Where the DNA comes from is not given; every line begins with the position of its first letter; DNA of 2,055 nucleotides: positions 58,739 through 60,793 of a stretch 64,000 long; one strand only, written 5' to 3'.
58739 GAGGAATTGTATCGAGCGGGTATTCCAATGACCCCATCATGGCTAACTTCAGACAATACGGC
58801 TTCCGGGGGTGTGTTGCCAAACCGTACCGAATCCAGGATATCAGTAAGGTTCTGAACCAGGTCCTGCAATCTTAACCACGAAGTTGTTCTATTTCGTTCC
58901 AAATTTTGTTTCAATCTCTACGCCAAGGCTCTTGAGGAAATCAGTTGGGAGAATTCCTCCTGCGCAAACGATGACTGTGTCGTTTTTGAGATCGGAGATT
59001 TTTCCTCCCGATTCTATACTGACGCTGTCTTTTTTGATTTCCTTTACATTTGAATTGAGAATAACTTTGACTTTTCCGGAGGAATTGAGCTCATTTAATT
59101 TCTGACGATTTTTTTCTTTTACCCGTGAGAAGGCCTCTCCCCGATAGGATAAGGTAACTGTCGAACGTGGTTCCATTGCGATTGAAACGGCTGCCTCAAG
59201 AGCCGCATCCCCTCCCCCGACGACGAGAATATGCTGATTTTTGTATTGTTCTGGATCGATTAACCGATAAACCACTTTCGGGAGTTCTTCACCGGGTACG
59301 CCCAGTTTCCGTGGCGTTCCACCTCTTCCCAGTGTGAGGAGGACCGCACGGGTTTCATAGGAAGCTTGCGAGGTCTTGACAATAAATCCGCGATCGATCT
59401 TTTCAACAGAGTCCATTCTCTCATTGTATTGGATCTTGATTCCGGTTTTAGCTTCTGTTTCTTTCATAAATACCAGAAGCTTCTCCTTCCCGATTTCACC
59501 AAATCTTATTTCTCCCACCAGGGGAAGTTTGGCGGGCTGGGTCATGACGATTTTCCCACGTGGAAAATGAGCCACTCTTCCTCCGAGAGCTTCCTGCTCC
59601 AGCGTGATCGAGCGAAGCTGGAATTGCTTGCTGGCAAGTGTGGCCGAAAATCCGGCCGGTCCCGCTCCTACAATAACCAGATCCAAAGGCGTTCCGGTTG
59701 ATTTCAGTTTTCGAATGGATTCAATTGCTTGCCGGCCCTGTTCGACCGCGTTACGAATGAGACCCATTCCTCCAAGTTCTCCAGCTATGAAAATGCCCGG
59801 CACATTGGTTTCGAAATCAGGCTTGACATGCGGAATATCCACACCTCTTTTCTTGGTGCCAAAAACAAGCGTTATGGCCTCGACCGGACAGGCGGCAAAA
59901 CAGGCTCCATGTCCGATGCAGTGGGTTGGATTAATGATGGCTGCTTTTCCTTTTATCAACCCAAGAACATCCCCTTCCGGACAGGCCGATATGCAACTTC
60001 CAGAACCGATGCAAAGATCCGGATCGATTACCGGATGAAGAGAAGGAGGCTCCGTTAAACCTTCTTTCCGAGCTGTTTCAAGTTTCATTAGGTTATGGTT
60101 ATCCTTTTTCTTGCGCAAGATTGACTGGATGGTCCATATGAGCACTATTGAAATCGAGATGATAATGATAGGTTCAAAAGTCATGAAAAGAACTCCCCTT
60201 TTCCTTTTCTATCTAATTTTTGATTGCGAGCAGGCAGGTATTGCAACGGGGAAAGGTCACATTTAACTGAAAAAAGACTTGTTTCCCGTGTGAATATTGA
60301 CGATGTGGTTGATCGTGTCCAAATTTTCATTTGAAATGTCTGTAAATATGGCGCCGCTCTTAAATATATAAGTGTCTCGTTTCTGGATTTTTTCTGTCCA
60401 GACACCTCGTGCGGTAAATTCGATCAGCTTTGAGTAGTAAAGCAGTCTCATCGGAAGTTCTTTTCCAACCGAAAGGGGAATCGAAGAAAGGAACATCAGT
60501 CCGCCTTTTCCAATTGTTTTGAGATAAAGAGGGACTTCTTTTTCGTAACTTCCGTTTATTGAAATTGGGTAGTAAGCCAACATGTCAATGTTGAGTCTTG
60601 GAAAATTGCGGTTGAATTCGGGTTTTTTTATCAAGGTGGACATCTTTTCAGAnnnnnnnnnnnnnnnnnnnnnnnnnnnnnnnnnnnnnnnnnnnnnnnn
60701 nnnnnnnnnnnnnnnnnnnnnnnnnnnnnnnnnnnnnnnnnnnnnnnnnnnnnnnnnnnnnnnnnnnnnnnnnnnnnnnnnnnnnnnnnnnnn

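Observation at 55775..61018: Cluster of three stand-alone PilZ-domain proteins flanking a PAS hybrid histidine kinase and a ferredoxin-FAD oxidoreductase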

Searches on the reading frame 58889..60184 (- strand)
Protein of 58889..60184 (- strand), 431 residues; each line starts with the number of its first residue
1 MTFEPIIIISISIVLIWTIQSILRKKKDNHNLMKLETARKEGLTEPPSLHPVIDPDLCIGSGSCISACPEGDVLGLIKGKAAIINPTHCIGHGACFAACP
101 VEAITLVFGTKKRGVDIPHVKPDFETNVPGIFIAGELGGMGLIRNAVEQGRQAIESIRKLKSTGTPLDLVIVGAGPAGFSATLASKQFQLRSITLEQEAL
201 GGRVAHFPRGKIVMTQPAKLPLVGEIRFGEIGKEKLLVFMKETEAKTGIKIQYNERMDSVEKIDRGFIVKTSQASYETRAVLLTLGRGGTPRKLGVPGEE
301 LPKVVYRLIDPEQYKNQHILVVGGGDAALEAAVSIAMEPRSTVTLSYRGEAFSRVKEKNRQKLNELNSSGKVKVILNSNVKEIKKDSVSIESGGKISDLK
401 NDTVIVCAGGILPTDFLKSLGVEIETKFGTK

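Call 3: search_protein_families(library=pfam, proteins=[window:58889-60184:-], max_evalue=1)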
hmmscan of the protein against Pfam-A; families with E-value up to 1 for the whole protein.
window:58889-60184:- (431 aa): 27 families (the best 25 are shown)
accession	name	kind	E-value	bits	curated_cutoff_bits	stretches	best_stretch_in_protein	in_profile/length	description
PF13738.12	Pyr_redox_3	-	4e-39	135.1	30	1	170-424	1-281/305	Pyridine nucleotide-disulphide oxidoreductase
PF07992.20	Pyr_redox_2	-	5.9e-26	92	26.1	2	168-424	2-251/291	Pyridine nucleotide-disulphide oxidoreductase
PF13237.11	Fer4_10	-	5.7e-12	45.8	25.5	1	50-100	1-53/53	4Fe-4S dicluster domain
PF12797.12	Fer4_2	-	4e-10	39.4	24.5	2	50-70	2-22/22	4Fe-4S binding domain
PF12838.12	Fer4_7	-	4.8e-09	37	27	2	88-122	1-35/52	4Fe-4S dicluster domain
PF00037.32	Fer4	-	6.2e-09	35.8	21.1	2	51-71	1-21/24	4Fe-4S binding domain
PF03486.20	HI0933_like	-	8.8e-09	35.6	50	2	236-292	111-169/244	HI0933-like protein Rossmann domain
PF12837.12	Fer4_6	-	1.3e-08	34.8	25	2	50-71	1-22/24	4Fe-4S binding domain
PF14697.11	Fer4_21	-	4.1e-08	33.7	35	1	52-106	2-59/59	4Fe-4S dicluster domain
PF00070.33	Pyr_redox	-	3.2e-07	31.2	22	1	318-388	1-71/82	Pyridine nucleotide-disulphide oxidoreductase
PF00890.30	FAD_binding_2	-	1.2e-05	25.2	20.4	2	168-202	1-36/414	FAD binding domain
PF01946.23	Thi4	-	2e-05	24.4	26.2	1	167-220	18-75/235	Thi4 family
PF01134.28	GIDA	-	0.00029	20.5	22.1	1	168-192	1-25/391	Glucose inhibited division protein A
PF25160.1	LdpA_Fe-S-bd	-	0.00035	20.7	27.6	2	84-105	23-44/49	LdpA Fe-S cluster-binding domain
PF13187.11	Fer4_9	-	0.0005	20.5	27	1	58-104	2-52/52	4Fe-4S dicluster domain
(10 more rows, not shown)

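Call 4: search_protein_families(library=ncbifam, proteins=[window:58889-60184:-], max_evalue=1)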
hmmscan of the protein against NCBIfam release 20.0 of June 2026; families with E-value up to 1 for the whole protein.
window:58889-60184:- (431 aa): 153 families (the best 25 are shown)
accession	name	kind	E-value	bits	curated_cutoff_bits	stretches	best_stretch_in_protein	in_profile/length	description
TIGR04018.1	Bthiol_YpdA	hypoth_equivalog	3.7e-45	154.1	339.9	2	168-427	1-264/316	YpdA family putative bacillithiol disulfide reductase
TIGR01292.1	TRX_reduct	equivalog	1.8e-25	89.4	343.45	1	168-422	2-247/300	thioredoxin-disulfide reductase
TIGR03143.1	AhpF_homolog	hypoth_equivalog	1.7e-17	63.2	687.65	1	168-388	6-210/555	putative alkyl hydroperoxide reductase F subunit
TIGR01350.1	lipoamide_DH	equivalog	4.2e-14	52.1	408.8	2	316-426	170-285/461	dihydrolipoyl dehydrogenase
TIGR03140.1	AhpF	equivalog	1.4e-12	46.9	502.9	1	127-419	170-457/515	alkyl hydroperoxide reductase subunit F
NF040770.1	hetero_SS_HdrA2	exception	1.1e-11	43.7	1100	1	40-110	561-629/777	CoB-CoM heterodisulfide reductase HdrA2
NF007614.0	PRK10262.1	equivalog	1.2e-10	41.1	644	1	168-402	8-229/321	thioredoxin-disulfide reductase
NF003585.0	PRK05249.1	equivalog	2.8e-10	39.4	465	3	167-206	7-47/464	Si-specific NAD(P)(+) transhydrogenase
NF041087.1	bile_acid_BaiCD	equivalog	5e-10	38.1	825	1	155-409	369-596/642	bile acid Fe-S flavoenzyme BaiCD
NF040864.1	HgcB_ferredoxin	equivalog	5.8e-10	38.9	99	1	53-108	11-65/93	mercury methylation ferredoxin HgcB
NF004945.0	PRK06292.2-3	equivalog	2.1e-09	36.8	494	2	283-426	133-281/457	dihydrolipoyl dehydrogenase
TIGR01944.1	rnfB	subfamily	3.2e-09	36.6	68.7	1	46-110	103-166/190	RnfABCDGE type electron transport complex subunit B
TIGR02179.1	PorD_KorD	subfamily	4.1e-09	36.4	60.05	1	48-107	17-75/78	2-oxoacid:acceptor oxidoreductase, delta subunit, pyruvate/2-ketoisovalerate family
TIGR00275.1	TIGR00275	subfamily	5.1e-09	35.4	183.8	3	238-292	110-164/401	aminoacetone oxidase family FAD-binding enzyme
NF005415.0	PRK06991.1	equivalog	5.6e-09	36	281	1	44-113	73-141/284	electron transport complex subunit RsxB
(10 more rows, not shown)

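Call 7: find_related_loci(query=window:58889-60184:-, collection=genome_contigs, flank=10000)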
Query window:58889-60184:- (431 aa) in genome_contigs; peptide patterns used: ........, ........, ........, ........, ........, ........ (x = any residue, [..] = any of these).
325 stretches matched a pattern; 151 encode a relative of the query (tblastn E <= 1e-3); the best 80 are kept; 80 distinct loci.
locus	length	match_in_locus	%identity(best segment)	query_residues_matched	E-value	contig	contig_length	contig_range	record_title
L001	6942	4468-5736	76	8-430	0e+0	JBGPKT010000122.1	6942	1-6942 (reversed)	MAG: Nitrospiria bacterium isolate OBJ_0618_7090110_28 k141_1631225_length_6942_cov_159.0000, whole genome shotgun seque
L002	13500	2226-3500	72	6-430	0e+0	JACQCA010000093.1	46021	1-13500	MAG: Nitrospirae bacterium isolate NC_groundwater_956_Pr1_S-0.2um_57_83 Montesol18-Sp2_coassembly_scaffold_1291748, whol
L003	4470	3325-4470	76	1-382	0e+0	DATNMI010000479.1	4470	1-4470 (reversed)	MAG TPA_asm: Nitrospiria bacterium isolate SMAG_U11475 k141_470099, whole genome shotgun sequence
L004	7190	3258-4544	64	6-430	0e+0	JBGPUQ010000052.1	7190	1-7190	MAG: Nitrospiria bacterium isolate OBJ1_062018_110_4 k141_343939_length_7190_cov_28.8797, whole genome shotgun sequence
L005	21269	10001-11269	62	6-430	1e-178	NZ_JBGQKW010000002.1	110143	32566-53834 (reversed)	MAG: Sulfuricaulis sp. isolate OBJ2_061818_050_52 k141_795797_length_110143_cov_40.7061, whole genome shotgun sequence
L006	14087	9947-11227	62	6-430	3e-177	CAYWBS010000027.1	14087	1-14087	MAG TPA_asm: uncultured Hyphomicrobiaceae bacterium isolate binchicken_co262_39 genome assembly, contig: NODE_4786_lengt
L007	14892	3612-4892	59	6-430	2e-175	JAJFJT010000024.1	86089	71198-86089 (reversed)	MAG: Gammaproteobacteria bacterium isolate OFTM50 OFTM50_23, whole genome shotgun sequence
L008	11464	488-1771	60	6-431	4e-173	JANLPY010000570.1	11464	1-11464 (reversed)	MAG: Hyphomicrobiaceae bacterium isolate OTE_38_metabat_276 OTE_38_k141_829716, whole genome shotgun sequence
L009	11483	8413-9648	63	22-430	5e-173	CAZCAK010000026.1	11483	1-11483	MAG TPA_asm: uncultured Acidiferrobacteraceae bacterium isolate SRP193066_co2_296 genome assembly, contig: NODE_2937_len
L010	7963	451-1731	59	6-430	5e-170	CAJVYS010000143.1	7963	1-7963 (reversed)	MAG TPA_asm: uncultured Gammaproteobacteria bacterium isolate DRR093004_bin.26_MetaBAT_v2.12.1_MAG genome assembly, cont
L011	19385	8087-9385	56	1-430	1e-168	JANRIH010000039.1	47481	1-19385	MAG: Hyphomicrobium sp. isolate bins.254 k141_2148261, whole genome shotgun sequence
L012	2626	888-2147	60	13-430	3e-180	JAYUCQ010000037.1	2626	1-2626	MAG: Hyphomicrobium sp. isolate GFS_6992 GFS_6992_36, whole genome shotgun sequence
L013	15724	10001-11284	60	8-430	1e-168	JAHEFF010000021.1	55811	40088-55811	MAG: Woeseiaceae bacterium isolate Ww312 NODE_678_length_55811_cov_6.360298, whole genome shotgun sequence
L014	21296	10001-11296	56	1-430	5e-168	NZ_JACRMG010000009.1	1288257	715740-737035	MAG: Bradyrhizobium sp. isolate NC_groundwater_1901_Pr3_S2p5_64_30 SR2-18-S2p5_coassembly_scaffold_31249, whole genome s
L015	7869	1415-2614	64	36-430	2e-168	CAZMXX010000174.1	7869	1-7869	MAG TPA_asm: uncultured Anaerolineaceae bacterium isolate binchicken_co64_106 genome assembly, contig: NODE_6565_length_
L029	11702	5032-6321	59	1-430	4e-163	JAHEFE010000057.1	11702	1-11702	MAG: Woeseiaceae bacterium isolate Ww311 NODE_12878_length_11702_cov_4.854589, whole genome shotgun sequence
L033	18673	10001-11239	59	17-430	2e-161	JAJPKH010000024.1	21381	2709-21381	MAG: Acidiferrobacteraceae bacterium isolate Centralia_MAG_68 k107_3033506, whole genome shotgun sequence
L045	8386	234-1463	60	23-430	6e-158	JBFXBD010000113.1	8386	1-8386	MAG: Gammaproteobacteria bacterium isolate CA_2019_TPBS_38 NODE_32483_length_8386_cov_5.549703_TPBS, whole genome shotgu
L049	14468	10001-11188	59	38-430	4e-157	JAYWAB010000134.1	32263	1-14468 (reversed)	MAG: Aestuariivirga sp. isolate GL92_DN_metabinner_6 GL92_DN_metabinner_6_133, whole genome shotgun sequence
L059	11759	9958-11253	54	2-430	3e-155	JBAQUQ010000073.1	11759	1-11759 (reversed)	MAG: Burkholderiaceae bacterium isolate MFD03291_ilm_asm_bin12 k127_118506, whole genome shotgun sequence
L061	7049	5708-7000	54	1-430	4e-155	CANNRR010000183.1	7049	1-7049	MAG: Burkholderiales bacterium isolate RH-9nov16-185 genome assembly, contig: RH-9nov16-C-C28202, whole genome shotgun s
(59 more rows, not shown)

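Call 77: search_protein_families(library=pfam, proteins=[L033:7268-8827:-, L029:2838-3746:-, L061:4446-5672:+, L049:7302-7844:+, L059:6614-7075:+, L045:1762-3465:+], max_evalue=0.0001)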
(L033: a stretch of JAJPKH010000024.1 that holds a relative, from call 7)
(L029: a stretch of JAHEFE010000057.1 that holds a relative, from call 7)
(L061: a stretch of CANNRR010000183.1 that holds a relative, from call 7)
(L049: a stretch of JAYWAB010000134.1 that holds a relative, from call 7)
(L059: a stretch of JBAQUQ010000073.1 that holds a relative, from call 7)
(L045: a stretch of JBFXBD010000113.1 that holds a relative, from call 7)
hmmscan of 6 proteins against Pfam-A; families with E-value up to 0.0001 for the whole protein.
L033:7268-8827:- (519 aa): 4 families
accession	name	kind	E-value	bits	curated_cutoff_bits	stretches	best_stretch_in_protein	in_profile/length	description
PF14522.11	Cytochrome_C7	-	2.1e-26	92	24.8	2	152-215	6-67/67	Cytochrome c7 and related cytochrome c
PF14537.11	Cytochrom_c3_2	-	1.1e-18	68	25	0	276-350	7-78/79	Cytochrome c3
PF02085.21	Cytochrom_CIII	-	2.6e-12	47.4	22.9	1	35-97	27-90/101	Class III cytochrome C family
PF22113.1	Mtrc-MtrF_II-IV_dom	-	3.1e-05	24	30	0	55-200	5-165/176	Outer membrane cytochrome MtrC/MtrF-like, domains II/IV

L029:2838-3746:- (302 aa): 0 families

L061:4446-5672:+ (408 aa): 5 families
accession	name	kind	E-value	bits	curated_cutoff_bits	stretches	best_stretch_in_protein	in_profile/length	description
PF23892.1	Ig_CycH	-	1.5e-31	108.8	27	1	300-402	4-107/108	Cytochrome c-type biogenesis protein H Ig-like domain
PF23914.1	TPR_CcmH_CycH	-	4e-23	82.4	42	1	132-242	39-149/158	Cytochrome c-type biogenesis protein H TPR domain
PF07719.23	TPR_2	-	1.7e-06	28.1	27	0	143-176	1-34/34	Tetratricopeptide repeat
PF13431.12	TPR_17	-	1.3e-05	25.5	24.4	0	136-163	6-33/34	Tetratricopeptide repeat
PF13428.12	TPR_14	-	2.1e-05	25.2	23.5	0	144-185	2-43/44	Tetratricopeptide repeat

L049:7302-7844:+ (180 aa): 2 families
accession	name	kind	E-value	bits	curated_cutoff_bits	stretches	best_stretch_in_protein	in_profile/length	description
PF08534.16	Redoxin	-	1.7e-08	34.8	26.6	1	40-159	5-135/148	Redoxin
PF00578.27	AhpC-TSA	-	2e-07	31.4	26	1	39-153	3-122/124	AhpC/TSA family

L059:6614-7075:+ (153 aa): 1 family
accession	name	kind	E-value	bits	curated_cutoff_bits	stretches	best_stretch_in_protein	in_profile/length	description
PF03918.19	CcmH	-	3.9e-48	162.8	25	1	16-136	6-126/143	Cytochrome C biogenesis protein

L045:1762-3465:+ (567 aa): 7 families
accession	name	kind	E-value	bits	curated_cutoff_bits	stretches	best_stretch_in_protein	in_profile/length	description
PF12796.13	Ank_2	-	4.9e-71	235.8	27.3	6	277-364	1-85/90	Ankyrin repeats (3 copies)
PF00023.36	Ank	-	1.8e-58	191.6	21.1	3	148-179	1-32/33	Ankyrin repeat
PF13637.12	Ank_4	-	3.2e-47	157.9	22.7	2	126-169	7-50/50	Ankyrin repeats (many copies)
PF13857.12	Ank_5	-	3.4e-44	148.8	27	5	292-346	1-56/56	Ankyrin repeats (many copies)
PF13606.12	Ank_3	-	1.2e-41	135.7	22.3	0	501-527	1-27/30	Ankyrin repeat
PF24521.3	Ank_KRIT1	-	9.9e-15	55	80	1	91-172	21-108/149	KRIT1 ankyrin-repeats domain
PF08238.18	Sel1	-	2.1e-05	25.4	30.7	0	1-27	10-36/36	Sel1 repeat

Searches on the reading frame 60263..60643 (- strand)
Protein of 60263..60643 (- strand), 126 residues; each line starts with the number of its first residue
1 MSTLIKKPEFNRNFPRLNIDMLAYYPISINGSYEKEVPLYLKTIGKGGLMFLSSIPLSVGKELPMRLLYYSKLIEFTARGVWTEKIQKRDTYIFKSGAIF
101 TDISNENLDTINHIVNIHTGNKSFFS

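Call 3: search_protein_families(library=pfam, proteins=[window:60263-60643:-], max_evalue=1)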
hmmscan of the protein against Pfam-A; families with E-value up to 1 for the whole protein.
window:60263-60643:- (126 aa): 2 families
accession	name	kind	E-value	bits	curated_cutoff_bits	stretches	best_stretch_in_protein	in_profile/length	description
PF07238.19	PilZ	-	2.9e-06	28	22.5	1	11-115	2-100/102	PilZ domain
PF23581.1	DUF7135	-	0.19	11.9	27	1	54-109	98-152/166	Domain of unknown function (DUF7135)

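Call 4: search_protein_families(library=ncbifam, proteins=[window:60263-60643:-], max_evalue=1)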
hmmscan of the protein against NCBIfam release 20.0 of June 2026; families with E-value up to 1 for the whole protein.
window:60263-60643:- (126 aa): 0 families

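Call 19: find_homologous_proteins(query=window:60263-60643:-, max_evalue=0.001)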
Query window:60263-60643:- (126 aa): 7 proteins with E <= 0.001 among 12 candidates.
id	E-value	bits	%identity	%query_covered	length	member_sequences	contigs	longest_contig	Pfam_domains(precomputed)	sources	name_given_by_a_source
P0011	1.0e-71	257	91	100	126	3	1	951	-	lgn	-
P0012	5.7e-56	206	76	99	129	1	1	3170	PF07238.20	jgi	jgi:hypothetical protein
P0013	1.1e-52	195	70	96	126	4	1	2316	PF07238.20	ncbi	-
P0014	1.1e-50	189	68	95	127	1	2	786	-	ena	-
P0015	9.4e-49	182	69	99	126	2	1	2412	PF07238.20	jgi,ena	-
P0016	4.8e-47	177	70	90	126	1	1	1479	PF07238.20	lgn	-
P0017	2.2e-37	146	57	95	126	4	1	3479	PF07238.20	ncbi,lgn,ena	-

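Call 21: find_encoding_contigs(protein=P0017, flank=10000)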
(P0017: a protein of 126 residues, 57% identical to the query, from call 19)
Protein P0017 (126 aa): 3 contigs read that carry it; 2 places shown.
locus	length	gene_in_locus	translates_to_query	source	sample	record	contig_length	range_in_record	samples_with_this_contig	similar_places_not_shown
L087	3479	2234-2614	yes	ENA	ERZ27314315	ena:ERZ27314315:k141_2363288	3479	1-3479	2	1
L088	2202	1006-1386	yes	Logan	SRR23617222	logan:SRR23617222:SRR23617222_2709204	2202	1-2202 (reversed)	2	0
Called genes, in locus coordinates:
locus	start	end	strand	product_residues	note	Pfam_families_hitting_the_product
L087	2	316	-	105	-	?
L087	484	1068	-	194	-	PF00156:Pribosyltran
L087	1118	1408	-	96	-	-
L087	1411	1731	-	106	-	-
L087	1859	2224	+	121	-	PF07238:PilZ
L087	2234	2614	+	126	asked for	PF07238:PilZ (weak)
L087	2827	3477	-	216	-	?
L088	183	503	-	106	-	-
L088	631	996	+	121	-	PF07238:PilZ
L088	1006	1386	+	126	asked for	PF07238:PilZ (weak)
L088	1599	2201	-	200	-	?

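Call 64: search_protein_families(library=pfam, proteins=[L087:2827-3462:-], max_evalue=0.00001)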
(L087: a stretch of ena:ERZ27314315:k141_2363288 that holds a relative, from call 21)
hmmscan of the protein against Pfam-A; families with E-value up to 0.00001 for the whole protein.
L087:2827-3462:- (211 aa): 1 family
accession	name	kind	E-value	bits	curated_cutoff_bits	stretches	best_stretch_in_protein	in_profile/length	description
PF02567.21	PhzC-PhzF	-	1.7e-33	116.8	27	1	9-203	54-278/281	Phenazine biosynthesis-like protein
